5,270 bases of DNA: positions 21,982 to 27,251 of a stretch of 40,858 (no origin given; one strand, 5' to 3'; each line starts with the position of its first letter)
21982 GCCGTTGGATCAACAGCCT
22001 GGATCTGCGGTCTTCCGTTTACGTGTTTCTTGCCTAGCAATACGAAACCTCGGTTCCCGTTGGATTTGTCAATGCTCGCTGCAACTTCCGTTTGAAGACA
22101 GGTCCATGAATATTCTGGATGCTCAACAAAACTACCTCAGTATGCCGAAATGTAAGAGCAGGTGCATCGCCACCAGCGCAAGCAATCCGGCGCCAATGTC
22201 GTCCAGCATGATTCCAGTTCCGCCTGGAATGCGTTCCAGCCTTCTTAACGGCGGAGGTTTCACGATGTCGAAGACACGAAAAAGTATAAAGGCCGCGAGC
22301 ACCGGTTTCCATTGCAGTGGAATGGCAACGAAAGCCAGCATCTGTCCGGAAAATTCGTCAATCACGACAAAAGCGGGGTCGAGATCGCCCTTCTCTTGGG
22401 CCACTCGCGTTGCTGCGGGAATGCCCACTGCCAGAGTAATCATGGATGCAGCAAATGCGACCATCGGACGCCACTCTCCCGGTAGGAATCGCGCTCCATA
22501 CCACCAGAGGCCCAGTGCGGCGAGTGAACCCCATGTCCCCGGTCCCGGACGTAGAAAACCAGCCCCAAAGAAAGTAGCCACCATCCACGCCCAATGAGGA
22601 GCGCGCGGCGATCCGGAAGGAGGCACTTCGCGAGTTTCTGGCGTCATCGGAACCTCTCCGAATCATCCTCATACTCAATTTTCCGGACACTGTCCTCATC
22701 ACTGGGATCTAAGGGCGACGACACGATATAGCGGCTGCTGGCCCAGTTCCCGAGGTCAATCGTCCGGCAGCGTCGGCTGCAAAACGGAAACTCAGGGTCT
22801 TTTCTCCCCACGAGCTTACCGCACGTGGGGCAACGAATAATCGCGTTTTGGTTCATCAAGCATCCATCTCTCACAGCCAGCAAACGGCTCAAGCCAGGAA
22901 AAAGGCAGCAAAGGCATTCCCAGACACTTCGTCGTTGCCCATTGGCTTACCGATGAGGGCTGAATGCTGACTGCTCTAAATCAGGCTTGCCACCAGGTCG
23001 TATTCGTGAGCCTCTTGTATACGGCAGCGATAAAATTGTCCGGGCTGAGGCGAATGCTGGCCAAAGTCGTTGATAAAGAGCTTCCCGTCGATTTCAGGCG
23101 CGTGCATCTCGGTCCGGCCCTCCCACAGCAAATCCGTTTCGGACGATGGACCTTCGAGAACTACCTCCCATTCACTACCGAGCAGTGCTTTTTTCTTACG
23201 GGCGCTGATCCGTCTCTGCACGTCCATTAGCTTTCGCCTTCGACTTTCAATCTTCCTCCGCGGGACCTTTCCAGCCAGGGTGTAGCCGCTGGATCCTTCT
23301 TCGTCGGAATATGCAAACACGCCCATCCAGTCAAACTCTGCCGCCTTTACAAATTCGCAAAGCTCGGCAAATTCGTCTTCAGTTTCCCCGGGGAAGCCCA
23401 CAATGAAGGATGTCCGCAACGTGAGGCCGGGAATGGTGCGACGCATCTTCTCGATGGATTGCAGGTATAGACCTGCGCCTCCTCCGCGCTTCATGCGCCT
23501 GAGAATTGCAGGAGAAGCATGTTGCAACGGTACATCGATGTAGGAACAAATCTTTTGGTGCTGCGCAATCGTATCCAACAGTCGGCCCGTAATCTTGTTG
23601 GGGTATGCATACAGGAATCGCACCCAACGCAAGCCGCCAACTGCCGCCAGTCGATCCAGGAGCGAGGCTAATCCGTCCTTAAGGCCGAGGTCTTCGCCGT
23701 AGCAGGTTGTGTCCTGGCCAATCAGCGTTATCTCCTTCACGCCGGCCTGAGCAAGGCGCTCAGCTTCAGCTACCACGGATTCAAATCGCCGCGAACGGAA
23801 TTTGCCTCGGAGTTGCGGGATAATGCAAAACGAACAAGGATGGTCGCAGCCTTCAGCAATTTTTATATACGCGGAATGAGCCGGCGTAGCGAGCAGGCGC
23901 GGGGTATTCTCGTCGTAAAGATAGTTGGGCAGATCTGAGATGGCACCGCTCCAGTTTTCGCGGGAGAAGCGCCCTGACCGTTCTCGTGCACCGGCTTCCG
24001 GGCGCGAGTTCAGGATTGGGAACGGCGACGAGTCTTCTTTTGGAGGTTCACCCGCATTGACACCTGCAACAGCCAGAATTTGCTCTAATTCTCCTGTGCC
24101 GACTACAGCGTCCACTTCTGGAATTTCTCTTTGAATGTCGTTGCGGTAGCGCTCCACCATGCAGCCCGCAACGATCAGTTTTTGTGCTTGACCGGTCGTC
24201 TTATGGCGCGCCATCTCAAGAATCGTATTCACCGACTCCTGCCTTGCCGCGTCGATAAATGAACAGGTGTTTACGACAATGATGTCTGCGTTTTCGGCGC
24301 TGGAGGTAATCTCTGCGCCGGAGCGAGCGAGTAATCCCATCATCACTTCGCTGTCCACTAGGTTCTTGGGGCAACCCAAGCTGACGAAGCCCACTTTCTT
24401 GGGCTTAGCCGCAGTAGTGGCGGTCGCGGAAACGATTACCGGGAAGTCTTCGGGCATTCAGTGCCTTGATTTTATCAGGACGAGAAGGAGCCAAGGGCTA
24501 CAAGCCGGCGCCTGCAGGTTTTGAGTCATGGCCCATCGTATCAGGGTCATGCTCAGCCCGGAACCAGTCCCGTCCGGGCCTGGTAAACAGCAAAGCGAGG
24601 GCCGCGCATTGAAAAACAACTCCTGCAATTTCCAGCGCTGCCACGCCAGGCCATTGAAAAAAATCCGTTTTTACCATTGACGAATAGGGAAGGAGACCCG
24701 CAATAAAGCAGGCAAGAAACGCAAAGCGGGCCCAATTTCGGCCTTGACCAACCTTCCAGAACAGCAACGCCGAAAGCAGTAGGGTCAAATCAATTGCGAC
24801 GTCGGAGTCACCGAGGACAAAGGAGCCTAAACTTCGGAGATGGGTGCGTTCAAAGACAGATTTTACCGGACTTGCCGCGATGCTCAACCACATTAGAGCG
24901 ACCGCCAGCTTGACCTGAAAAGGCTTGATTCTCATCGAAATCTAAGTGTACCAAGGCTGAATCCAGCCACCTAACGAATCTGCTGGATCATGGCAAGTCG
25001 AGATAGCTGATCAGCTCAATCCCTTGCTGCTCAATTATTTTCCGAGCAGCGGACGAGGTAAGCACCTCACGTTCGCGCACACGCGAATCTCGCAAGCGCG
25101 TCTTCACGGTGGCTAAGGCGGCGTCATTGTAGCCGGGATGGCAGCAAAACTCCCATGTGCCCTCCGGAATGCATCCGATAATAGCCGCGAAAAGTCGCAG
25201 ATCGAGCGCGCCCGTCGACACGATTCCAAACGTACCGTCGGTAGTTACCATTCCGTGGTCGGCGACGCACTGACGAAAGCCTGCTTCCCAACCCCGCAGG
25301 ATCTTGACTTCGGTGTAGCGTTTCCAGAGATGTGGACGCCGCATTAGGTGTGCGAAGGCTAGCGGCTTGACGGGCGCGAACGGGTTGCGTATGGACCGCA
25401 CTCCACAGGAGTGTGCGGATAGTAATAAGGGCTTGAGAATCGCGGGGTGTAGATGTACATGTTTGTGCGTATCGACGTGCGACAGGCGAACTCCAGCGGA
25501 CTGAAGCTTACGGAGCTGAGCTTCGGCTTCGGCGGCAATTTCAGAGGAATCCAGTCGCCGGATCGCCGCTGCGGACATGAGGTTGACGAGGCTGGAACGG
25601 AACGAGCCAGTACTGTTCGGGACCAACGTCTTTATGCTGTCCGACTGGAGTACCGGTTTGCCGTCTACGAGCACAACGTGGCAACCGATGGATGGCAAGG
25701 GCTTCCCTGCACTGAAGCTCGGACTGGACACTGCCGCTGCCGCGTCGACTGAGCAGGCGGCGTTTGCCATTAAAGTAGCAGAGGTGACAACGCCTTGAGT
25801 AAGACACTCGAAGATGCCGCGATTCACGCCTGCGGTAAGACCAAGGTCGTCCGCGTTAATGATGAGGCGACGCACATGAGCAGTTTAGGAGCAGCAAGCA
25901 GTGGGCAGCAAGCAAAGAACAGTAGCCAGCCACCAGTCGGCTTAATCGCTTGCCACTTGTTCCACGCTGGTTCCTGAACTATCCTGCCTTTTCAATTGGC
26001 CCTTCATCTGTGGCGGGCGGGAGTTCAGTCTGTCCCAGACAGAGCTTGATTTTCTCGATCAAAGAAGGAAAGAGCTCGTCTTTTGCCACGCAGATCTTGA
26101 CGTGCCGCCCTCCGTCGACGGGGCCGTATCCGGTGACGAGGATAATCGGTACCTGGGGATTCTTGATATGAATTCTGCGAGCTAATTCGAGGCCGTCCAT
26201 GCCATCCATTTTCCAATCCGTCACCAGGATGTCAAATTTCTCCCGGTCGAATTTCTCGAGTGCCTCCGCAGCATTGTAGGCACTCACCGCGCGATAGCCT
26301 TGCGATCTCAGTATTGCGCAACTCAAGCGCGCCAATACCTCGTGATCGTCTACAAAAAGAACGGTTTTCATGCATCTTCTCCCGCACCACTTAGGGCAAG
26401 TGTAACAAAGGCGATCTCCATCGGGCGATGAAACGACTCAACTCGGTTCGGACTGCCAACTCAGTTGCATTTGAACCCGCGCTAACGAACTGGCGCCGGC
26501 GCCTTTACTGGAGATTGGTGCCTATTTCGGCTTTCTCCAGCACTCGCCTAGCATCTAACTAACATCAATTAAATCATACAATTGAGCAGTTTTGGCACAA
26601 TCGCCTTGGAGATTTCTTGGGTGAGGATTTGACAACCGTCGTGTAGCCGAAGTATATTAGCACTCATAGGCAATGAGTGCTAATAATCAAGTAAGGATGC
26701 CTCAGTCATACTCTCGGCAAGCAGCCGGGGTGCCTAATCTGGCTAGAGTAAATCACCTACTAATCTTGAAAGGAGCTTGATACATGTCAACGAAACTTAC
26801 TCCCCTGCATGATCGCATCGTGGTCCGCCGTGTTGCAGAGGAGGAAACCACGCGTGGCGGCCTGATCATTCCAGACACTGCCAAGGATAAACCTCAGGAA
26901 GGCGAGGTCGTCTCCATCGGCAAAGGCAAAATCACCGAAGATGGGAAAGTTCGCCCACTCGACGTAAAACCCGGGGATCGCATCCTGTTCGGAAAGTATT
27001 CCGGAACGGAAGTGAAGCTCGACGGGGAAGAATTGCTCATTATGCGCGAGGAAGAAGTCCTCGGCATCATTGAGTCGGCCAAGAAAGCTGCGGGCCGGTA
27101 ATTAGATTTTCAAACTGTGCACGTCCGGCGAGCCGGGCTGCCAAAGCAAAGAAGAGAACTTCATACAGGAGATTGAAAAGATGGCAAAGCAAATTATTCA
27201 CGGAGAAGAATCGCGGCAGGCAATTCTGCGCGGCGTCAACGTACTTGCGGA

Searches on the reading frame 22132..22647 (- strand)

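Call 54: search_protein_families(library=pfam, proteins=[window:22132-22647:-], max_evalue=0.0001)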
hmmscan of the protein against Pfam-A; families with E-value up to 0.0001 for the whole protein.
window:22132-22647:- (171 aa): 1 family
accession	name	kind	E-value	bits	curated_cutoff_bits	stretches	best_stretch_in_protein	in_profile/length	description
PF04608.18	PgpA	-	2e-41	141.7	28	1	23-164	2-140/141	Phosphatidylglycerophosphatase A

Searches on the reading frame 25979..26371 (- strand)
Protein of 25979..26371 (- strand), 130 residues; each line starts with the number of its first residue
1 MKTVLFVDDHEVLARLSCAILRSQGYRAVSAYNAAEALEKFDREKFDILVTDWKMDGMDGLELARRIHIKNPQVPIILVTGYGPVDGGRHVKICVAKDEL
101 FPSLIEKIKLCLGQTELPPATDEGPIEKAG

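Call 54: search_protein_families(library=pfam, proteins=[window:25979-26371:-], max_evalue=0.0001)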
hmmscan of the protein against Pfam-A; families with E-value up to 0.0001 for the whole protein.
window:25979-26371:- (130 aa): 1 family
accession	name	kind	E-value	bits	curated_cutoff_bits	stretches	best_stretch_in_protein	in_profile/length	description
PF00072.30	Response_reg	-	1.3e-20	74.1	30.2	1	4-85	1-82/111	Response regulator receiver domain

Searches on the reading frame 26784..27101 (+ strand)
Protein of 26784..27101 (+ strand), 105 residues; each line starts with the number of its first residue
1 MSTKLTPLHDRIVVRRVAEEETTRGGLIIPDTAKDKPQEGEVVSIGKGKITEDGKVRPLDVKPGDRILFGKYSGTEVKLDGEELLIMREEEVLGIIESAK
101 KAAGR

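Call 54: search_protein_families(library=pfam, proteins=[window:26784-27101:+], max_evalue=0.0001)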
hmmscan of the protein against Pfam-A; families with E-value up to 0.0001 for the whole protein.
window:26784-27101:+ (105 aa): 1 family
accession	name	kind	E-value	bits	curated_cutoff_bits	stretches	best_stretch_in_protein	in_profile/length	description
PF00166.26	Cpn10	-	6.3e-35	119.5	21.1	1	4-96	1-93/93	Chaperonin 10 Kd subunit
